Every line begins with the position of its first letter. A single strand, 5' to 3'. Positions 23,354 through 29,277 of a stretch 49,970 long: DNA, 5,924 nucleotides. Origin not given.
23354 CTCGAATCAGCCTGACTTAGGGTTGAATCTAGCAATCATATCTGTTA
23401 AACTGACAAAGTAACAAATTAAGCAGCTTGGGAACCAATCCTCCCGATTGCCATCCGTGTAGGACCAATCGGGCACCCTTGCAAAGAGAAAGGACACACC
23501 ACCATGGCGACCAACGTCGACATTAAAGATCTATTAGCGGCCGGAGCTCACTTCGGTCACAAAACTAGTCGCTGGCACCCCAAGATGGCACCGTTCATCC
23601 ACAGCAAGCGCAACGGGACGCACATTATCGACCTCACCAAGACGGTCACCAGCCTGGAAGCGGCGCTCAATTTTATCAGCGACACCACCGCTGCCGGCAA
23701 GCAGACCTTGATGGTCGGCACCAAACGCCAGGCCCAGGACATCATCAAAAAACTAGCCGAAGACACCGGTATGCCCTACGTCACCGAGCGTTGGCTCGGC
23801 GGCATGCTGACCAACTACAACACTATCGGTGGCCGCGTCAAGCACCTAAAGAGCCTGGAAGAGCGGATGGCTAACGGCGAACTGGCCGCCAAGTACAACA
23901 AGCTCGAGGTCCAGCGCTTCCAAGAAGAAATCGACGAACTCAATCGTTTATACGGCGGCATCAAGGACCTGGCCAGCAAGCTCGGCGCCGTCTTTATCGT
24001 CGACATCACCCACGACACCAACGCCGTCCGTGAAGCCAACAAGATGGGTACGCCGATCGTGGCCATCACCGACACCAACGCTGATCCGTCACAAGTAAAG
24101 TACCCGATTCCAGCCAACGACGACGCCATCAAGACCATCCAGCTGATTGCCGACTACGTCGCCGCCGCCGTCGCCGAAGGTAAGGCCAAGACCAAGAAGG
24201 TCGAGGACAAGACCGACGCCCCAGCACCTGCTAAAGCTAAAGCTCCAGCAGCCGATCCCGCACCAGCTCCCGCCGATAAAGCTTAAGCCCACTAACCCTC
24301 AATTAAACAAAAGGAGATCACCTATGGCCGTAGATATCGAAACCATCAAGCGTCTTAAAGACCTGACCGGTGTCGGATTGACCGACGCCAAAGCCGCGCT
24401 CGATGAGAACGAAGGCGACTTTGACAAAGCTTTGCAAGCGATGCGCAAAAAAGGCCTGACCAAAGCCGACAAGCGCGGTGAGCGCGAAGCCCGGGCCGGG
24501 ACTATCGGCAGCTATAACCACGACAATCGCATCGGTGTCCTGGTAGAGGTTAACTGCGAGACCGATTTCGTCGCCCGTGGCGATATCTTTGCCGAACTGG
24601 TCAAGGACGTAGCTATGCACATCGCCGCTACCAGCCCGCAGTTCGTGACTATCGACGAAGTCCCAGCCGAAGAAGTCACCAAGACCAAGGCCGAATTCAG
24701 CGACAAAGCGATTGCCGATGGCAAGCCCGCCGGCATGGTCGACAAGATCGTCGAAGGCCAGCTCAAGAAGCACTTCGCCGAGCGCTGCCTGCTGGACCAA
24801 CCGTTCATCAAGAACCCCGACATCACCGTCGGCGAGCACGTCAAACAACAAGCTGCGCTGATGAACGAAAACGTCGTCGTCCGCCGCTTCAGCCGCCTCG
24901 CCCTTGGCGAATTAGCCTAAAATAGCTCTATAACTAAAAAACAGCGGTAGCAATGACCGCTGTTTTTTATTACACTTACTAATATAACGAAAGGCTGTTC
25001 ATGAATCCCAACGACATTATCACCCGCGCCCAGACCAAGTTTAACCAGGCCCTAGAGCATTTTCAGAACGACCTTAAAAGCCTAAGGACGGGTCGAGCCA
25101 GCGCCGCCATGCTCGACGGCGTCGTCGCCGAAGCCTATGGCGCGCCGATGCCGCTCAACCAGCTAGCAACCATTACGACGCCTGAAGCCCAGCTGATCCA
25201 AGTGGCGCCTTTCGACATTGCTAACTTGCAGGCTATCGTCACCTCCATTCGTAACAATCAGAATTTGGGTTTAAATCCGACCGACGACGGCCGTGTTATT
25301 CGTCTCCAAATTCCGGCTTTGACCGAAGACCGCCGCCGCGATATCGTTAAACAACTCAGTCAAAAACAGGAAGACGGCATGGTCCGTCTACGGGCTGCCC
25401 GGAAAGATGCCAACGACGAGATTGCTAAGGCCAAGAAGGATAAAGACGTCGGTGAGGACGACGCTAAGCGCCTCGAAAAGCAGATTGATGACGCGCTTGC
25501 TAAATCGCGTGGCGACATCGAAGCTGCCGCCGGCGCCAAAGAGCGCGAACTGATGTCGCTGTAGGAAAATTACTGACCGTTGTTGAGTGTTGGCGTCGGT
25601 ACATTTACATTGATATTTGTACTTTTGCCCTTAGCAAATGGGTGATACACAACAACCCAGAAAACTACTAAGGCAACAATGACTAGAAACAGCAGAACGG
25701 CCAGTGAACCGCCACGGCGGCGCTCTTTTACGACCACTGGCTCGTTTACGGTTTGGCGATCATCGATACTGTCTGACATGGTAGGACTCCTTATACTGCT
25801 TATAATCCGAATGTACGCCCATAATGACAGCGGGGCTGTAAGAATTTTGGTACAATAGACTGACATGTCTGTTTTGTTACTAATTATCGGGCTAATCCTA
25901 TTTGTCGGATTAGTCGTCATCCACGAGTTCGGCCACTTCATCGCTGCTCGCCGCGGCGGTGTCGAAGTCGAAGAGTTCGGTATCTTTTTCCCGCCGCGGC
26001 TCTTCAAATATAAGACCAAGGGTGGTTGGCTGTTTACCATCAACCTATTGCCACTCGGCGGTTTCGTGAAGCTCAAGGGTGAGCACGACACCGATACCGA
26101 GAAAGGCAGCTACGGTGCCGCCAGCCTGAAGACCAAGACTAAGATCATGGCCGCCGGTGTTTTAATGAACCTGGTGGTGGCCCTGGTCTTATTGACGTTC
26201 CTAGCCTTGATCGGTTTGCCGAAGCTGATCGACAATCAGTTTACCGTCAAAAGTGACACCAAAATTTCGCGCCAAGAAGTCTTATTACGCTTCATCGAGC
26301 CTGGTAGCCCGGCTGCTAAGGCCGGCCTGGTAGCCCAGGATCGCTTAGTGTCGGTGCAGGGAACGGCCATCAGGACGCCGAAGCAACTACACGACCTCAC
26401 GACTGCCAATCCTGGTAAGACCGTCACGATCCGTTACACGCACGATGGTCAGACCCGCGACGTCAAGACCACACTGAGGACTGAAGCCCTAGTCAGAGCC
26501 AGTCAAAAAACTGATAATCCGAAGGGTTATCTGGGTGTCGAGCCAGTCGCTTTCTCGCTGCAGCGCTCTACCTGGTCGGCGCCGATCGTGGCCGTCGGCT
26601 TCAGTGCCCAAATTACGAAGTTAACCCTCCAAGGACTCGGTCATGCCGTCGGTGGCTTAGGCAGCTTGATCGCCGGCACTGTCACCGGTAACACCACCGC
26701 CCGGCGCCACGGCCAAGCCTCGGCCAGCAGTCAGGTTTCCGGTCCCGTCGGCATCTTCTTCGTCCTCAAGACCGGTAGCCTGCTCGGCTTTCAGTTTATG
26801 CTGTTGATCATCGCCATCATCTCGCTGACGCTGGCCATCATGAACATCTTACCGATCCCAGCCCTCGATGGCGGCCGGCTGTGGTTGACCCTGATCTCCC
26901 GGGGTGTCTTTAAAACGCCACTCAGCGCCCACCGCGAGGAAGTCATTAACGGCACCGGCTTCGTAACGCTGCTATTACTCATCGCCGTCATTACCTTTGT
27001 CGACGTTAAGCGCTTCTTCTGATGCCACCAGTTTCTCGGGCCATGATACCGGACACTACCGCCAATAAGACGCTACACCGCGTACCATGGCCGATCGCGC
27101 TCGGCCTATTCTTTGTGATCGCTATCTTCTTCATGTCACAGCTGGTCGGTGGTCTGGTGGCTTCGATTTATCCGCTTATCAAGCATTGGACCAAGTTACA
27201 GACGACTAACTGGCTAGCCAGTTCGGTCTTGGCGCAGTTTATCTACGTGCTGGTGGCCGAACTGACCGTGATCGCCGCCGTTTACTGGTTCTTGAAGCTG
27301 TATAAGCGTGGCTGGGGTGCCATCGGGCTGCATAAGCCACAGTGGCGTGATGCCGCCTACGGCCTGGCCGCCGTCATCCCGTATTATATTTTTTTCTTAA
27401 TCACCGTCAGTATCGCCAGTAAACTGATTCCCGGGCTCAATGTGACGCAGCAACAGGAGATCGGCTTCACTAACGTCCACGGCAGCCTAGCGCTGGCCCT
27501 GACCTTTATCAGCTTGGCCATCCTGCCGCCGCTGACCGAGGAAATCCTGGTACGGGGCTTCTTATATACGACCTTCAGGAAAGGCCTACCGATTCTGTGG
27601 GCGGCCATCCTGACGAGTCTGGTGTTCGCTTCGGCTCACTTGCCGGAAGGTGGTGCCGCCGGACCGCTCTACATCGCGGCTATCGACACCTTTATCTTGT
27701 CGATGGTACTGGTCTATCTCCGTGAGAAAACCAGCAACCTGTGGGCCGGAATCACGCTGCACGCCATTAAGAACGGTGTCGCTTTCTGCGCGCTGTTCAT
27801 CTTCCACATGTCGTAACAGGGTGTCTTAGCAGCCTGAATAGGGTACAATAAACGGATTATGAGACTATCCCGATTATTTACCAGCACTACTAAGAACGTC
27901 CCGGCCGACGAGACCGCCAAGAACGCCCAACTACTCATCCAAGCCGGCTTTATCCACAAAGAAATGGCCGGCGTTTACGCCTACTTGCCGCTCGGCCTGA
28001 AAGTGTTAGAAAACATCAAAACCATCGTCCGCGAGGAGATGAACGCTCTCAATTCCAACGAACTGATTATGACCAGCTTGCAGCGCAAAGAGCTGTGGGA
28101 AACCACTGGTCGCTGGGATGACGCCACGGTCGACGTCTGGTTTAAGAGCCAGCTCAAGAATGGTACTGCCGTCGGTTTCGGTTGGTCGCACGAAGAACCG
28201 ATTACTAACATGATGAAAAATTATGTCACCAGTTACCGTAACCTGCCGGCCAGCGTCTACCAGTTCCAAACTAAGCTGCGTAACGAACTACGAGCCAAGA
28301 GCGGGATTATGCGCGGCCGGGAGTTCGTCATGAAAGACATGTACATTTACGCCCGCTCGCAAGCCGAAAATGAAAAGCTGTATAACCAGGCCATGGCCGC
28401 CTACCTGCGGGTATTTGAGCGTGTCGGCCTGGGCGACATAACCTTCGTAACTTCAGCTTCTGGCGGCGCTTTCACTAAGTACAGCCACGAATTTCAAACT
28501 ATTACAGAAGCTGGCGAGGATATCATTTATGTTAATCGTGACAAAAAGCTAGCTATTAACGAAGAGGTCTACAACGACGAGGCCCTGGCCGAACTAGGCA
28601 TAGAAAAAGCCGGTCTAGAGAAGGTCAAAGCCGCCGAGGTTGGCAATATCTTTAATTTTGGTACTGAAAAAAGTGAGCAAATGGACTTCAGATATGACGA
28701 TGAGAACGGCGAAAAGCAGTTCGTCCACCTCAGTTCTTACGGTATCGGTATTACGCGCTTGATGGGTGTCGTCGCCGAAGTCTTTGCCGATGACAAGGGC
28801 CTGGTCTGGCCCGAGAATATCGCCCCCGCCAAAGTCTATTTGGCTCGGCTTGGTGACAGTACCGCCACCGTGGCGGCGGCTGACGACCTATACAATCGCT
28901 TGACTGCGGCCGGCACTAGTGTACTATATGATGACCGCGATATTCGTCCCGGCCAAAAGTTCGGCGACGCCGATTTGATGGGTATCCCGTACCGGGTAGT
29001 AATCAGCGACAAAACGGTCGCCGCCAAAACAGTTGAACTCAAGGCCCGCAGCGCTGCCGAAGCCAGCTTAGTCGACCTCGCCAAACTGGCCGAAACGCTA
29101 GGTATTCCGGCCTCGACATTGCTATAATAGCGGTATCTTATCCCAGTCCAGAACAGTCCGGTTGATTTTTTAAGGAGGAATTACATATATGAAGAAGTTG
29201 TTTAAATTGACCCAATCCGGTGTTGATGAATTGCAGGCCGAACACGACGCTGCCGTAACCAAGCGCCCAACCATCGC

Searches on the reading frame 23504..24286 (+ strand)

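Call 11: search_protein_families(library=pfam, proteins=[window:23504-24286:+])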
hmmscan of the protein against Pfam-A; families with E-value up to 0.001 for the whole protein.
window:23504-24286:+ (260 aa): 1 family
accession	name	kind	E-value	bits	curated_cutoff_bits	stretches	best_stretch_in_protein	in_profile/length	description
PF00318.25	Ribosomal_S2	-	2.6e-81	272.5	26.1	1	10-226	1-216/216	Ribosomal protein S2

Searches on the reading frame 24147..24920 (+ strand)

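Call 11: search_protein_families(library=pfam, proteins=[window:24147-24920:+])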
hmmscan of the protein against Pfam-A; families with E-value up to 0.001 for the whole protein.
window:24147-24920:+ (257 aa): 1 family
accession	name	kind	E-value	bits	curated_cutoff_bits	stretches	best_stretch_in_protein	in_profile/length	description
PF00889.24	EF_TS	-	6.3e-36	124.3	27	1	115-255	77-204/204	Elongation factor TS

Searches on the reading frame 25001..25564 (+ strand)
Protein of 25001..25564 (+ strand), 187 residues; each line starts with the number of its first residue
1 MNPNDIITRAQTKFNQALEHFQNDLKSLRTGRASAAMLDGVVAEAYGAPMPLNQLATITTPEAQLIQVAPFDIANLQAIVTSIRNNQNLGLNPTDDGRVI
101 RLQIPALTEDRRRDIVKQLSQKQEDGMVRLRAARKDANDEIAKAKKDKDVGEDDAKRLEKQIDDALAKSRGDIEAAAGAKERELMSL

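Call 11: search_protein_families(library=pfam, proteins=[window:25001-25564:+])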
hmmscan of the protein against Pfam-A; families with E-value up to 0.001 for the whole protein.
window:25001-25564:+ (187 aa): 1 family
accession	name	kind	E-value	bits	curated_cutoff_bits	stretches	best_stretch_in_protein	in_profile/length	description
PF01765.24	RRF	-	2.9e-51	174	29.7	1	21-185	1-164/164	Ribosome recycling factor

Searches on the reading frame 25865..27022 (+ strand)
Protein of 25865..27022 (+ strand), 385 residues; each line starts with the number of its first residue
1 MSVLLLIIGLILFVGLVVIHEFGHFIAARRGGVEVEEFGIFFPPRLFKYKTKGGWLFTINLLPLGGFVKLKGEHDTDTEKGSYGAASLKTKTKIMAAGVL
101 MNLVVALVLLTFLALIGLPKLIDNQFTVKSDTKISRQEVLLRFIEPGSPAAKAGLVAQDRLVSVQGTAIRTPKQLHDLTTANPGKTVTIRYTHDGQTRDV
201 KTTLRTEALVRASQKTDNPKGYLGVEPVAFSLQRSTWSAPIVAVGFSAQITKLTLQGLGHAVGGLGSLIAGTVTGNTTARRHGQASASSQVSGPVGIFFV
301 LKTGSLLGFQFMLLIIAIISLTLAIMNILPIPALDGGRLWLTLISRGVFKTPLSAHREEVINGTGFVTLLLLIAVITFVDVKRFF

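Call 11: search_protein_families(library=pfam, proteins=[window:25865-27022:+])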
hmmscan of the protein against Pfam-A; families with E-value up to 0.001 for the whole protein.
window:25865-27022:+ (385 aa): 3 families
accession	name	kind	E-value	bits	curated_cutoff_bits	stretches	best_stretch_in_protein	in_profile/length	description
PF02163.28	Peptidase_M50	-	6.4e-45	153.6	27.2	1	10-372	3-221/221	Peptidase family M50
PF13180.12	PDZ_2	-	7.9e-10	39.3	27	1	138-204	13-80/80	PDZ domain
PF17820.7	PDZ_6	-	1.1e-09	38.3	27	1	145-190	6-51/54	PDZ domain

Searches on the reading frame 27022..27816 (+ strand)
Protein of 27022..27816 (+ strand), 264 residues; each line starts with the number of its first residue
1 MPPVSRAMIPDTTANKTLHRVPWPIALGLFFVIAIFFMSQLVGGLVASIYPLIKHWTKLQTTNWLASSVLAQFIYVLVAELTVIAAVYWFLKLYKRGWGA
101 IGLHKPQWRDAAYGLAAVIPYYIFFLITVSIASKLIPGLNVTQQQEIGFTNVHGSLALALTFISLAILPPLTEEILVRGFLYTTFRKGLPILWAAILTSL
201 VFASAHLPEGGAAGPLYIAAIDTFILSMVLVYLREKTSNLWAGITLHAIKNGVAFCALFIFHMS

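Call 11: search_protein_families(library=pfam, proteins=[window:27022-27816:+])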
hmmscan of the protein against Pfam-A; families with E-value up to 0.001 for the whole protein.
window:27022-27816:+ (264 aa): 1 family
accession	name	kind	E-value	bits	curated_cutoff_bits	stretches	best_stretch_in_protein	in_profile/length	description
PF02517.21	Rce1-like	-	1.1e-19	70.9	22.4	1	158-252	4-92/93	Type II CAAX prenyl endopeptidase Rce1-like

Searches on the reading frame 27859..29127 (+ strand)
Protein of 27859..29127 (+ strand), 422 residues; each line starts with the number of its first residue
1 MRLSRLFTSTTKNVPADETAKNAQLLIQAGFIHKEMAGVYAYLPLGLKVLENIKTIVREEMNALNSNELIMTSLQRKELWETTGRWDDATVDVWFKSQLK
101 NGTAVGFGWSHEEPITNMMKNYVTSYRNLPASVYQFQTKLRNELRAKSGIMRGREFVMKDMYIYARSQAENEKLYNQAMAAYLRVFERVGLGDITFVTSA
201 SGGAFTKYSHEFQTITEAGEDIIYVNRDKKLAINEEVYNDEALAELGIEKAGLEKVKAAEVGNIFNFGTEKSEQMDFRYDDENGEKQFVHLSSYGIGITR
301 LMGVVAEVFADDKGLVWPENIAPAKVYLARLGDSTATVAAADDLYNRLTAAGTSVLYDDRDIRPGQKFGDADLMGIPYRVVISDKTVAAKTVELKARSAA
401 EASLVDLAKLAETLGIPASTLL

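Call 11: search_protein_families(library=pfam, proteins=[window:27859-29127:+])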
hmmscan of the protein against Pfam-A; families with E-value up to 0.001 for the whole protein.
window:27859-29127:+ (422 aa): 2 families
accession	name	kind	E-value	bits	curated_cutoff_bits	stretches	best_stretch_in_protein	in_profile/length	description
PF00587.30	tRNA-synt_2b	-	1.1e-26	94.4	29.3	1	110-308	16-178/179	tRNA synthetase class II core domain (G, H, P, S and T)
PF03129.25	HGTP_anticodon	-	7.3e-17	61.8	21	1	326-414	2-91/94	Anticodon binding domain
